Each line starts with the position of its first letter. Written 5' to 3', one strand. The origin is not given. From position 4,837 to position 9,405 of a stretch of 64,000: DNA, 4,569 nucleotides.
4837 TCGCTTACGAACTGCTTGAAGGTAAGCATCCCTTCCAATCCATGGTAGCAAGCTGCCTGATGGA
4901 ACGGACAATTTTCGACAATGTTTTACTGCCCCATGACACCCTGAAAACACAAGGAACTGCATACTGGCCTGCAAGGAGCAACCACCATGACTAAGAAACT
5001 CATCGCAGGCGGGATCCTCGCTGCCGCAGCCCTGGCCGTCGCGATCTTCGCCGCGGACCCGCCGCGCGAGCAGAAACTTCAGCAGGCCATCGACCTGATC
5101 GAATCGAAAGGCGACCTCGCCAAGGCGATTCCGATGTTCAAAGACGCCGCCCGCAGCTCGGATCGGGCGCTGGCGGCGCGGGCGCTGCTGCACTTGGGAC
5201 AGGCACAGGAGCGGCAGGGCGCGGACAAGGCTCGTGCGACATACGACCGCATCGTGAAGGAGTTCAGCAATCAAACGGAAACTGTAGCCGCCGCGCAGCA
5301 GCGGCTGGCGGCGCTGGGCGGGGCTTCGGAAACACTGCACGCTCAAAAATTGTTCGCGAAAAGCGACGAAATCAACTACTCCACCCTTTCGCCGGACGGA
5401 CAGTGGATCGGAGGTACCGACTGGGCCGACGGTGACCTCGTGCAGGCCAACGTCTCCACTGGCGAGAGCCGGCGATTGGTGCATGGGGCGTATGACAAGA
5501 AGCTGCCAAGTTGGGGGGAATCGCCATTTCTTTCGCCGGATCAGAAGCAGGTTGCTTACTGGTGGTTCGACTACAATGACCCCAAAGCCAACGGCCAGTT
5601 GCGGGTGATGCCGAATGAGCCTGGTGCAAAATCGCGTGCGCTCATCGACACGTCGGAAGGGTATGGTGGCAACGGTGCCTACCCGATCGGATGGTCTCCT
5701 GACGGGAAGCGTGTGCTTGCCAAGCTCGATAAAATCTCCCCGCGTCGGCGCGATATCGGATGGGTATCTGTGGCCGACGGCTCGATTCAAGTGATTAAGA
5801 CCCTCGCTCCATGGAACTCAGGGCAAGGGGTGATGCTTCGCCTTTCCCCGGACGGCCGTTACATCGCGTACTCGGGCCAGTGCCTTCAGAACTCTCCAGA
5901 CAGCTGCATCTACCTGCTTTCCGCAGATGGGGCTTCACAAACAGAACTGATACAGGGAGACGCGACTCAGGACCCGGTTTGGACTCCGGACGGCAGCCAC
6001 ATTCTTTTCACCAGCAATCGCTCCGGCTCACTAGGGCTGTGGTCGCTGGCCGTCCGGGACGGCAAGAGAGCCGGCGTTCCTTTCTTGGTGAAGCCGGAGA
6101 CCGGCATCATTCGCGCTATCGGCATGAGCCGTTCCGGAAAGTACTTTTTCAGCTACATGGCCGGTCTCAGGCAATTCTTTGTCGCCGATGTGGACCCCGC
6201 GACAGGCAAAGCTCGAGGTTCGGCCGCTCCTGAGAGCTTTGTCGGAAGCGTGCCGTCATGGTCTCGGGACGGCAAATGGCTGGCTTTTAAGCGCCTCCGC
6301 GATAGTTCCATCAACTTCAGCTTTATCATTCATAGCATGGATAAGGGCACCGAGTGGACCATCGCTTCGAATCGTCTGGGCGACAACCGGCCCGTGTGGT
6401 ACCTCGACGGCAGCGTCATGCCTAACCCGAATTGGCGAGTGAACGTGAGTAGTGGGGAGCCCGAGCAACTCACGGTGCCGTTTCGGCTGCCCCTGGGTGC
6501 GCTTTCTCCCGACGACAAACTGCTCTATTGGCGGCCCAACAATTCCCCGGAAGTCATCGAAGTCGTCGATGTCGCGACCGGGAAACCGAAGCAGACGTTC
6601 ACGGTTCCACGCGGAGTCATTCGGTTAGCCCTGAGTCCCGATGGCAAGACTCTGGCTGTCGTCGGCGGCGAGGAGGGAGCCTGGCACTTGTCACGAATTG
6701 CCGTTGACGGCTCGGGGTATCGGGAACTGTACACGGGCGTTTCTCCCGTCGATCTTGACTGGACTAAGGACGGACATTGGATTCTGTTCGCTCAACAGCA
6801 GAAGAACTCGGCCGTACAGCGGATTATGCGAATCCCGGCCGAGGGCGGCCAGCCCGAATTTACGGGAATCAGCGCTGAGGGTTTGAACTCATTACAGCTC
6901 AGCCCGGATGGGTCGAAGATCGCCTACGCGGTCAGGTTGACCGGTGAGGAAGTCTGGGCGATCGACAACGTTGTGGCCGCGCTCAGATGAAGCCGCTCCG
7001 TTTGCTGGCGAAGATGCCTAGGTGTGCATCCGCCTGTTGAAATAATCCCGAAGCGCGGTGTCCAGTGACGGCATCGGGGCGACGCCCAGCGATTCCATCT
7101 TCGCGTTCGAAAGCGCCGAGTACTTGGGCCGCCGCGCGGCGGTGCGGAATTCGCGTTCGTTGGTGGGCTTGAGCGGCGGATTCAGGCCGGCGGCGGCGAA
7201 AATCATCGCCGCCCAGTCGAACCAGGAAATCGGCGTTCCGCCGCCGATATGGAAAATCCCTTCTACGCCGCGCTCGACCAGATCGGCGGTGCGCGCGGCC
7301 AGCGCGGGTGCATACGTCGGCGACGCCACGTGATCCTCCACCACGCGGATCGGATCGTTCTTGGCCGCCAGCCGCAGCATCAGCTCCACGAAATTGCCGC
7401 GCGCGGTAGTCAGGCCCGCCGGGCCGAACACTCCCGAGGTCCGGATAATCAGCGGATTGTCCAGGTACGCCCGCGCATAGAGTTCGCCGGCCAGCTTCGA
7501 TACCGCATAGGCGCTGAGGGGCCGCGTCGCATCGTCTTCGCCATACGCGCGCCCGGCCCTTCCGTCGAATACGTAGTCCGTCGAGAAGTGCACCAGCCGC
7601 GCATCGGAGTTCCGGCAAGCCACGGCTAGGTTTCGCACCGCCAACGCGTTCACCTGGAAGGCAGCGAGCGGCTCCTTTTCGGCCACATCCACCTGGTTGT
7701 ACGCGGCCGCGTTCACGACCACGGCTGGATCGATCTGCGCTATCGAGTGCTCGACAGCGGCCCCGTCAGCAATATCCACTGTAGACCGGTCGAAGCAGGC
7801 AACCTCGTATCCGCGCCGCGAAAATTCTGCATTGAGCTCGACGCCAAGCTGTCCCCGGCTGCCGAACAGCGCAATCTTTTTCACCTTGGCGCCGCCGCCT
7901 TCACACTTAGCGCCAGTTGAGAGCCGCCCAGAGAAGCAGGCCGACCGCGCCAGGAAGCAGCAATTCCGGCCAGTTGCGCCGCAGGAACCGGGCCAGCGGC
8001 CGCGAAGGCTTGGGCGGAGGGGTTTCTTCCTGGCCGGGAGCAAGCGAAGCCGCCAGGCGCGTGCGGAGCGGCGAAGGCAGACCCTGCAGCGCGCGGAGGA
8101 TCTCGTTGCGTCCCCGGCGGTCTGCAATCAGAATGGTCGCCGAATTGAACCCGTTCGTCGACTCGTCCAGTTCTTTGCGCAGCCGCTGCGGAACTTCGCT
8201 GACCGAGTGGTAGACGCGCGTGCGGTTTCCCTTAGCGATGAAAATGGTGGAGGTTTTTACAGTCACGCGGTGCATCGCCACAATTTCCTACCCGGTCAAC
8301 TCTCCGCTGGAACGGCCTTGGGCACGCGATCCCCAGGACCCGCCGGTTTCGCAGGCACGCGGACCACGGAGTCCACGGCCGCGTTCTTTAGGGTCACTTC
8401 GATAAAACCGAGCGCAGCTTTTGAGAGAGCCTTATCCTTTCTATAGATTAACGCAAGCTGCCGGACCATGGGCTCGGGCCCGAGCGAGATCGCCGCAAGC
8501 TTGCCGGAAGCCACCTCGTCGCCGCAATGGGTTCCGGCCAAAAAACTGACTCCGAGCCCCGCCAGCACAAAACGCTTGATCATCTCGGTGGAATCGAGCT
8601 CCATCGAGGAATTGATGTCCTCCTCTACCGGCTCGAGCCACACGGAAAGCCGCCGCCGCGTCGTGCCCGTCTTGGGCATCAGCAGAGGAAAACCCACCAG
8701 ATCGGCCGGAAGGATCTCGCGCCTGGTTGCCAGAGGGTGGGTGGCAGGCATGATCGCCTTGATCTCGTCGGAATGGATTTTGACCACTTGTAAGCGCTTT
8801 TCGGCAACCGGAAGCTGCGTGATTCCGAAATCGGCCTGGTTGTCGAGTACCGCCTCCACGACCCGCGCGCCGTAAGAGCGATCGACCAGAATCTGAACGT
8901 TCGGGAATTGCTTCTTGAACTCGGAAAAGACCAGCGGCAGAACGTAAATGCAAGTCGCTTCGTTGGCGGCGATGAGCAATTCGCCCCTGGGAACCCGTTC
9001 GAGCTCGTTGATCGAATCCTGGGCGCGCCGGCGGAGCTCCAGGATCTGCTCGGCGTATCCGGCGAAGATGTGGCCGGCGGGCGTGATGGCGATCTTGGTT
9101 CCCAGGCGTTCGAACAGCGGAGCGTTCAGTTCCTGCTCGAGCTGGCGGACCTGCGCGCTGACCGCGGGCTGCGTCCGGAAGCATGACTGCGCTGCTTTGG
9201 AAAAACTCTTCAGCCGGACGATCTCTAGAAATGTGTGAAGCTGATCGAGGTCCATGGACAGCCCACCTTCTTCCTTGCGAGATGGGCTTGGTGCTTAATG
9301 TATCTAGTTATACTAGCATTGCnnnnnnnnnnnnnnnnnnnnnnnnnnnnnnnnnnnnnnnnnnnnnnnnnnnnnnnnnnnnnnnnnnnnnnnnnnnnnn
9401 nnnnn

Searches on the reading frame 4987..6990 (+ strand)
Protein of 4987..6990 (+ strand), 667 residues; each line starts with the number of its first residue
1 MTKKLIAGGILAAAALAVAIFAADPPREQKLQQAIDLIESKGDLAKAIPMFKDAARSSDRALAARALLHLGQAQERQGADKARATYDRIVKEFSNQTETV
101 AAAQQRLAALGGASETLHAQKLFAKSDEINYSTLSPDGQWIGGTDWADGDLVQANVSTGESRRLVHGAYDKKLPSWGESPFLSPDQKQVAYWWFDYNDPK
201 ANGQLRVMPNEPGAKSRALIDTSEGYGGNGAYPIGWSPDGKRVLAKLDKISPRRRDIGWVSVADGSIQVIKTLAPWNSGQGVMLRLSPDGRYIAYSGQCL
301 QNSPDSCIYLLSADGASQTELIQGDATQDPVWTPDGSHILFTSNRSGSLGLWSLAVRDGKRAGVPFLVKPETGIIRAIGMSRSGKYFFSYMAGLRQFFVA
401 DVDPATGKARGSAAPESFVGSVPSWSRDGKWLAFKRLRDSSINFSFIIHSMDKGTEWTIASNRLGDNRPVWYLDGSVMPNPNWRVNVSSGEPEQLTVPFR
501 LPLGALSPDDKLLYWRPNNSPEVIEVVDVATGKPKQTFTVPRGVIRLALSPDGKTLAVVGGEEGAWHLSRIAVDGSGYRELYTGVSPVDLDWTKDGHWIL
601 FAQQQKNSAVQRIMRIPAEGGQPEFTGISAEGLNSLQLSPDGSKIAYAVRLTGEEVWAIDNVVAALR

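Call 13: search_protein_families(library=pfam, max_evalue=0.00001, proteins=[window:4987-6990:+])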
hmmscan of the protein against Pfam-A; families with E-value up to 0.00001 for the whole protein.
window:4987-6990:+ (667 aa): 3 families
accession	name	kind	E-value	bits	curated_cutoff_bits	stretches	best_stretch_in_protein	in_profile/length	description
PF07676.18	PD40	-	6.9e-23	80.5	20.9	0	330-352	14-37/38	WD40-like Beta Propeller Repeat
PF25174.1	Beta-prop_THOC3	-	4.2e-09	36.2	305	0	523-648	70-189/272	THOC3 beta-propeller domain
PF00400.38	WD40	-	2.4e-06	28.3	27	0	532-562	1-31/39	WD domain, G-beta repeat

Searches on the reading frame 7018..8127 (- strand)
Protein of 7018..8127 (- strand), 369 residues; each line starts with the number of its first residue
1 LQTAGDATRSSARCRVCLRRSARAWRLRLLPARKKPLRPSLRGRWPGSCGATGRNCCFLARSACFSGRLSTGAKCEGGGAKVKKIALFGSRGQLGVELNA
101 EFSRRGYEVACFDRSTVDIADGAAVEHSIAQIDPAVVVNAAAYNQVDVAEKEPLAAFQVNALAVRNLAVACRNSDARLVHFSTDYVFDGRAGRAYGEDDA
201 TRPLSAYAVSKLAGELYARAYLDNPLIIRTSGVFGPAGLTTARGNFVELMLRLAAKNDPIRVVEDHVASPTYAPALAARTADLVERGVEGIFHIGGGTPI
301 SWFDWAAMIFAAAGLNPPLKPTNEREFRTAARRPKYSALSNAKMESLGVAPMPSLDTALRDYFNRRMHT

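Call 13: search_protein_families(library=pfam, max_evalue=0.00001, proteins=[window:7018-8127:-])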
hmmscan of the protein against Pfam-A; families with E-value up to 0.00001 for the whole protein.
window:7018-8127:- (369 aa): 4 families
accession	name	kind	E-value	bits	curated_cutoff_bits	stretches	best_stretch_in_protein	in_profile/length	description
PF04321.23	RmlD_sub_bind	-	8.4e-83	278.2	27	1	84-365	2-284/287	RmlD substrate binding domain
PF01370.27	Epimerase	-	6.3e-25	88.4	20.9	1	87-265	3-204/240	NAD dependent epimerase/dehydratase family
PF16363.11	GDP_Man_Dehyd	-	1.9e-16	60.9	27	1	117-224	59-170/332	GDP-mannose 4,6 dehydratase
PF02719.21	Polysacc_synt_2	-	2.9e-10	40.2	20.2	1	81-185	22-130/293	Polysaccharide biosynthesis protein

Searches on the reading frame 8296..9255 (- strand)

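Call 13: search_protein_families(library=pfam, max_evalue=0.00001, proteins=[window:8296-9255:-])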
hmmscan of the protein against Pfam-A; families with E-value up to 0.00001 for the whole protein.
window:8296-9255:- (319 aa): 2 families
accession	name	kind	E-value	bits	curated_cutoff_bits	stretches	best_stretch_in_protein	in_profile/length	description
PF03466.25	LysR_substrate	-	1.3e-43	149.3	28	1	88-290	3-206/209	LysR substrate binding domain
PF00126.33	HTH_1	-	3e-21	75.6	26.6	1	3-62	1-60/60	Bacterial regulatory helix-turn-helix protein, lysR family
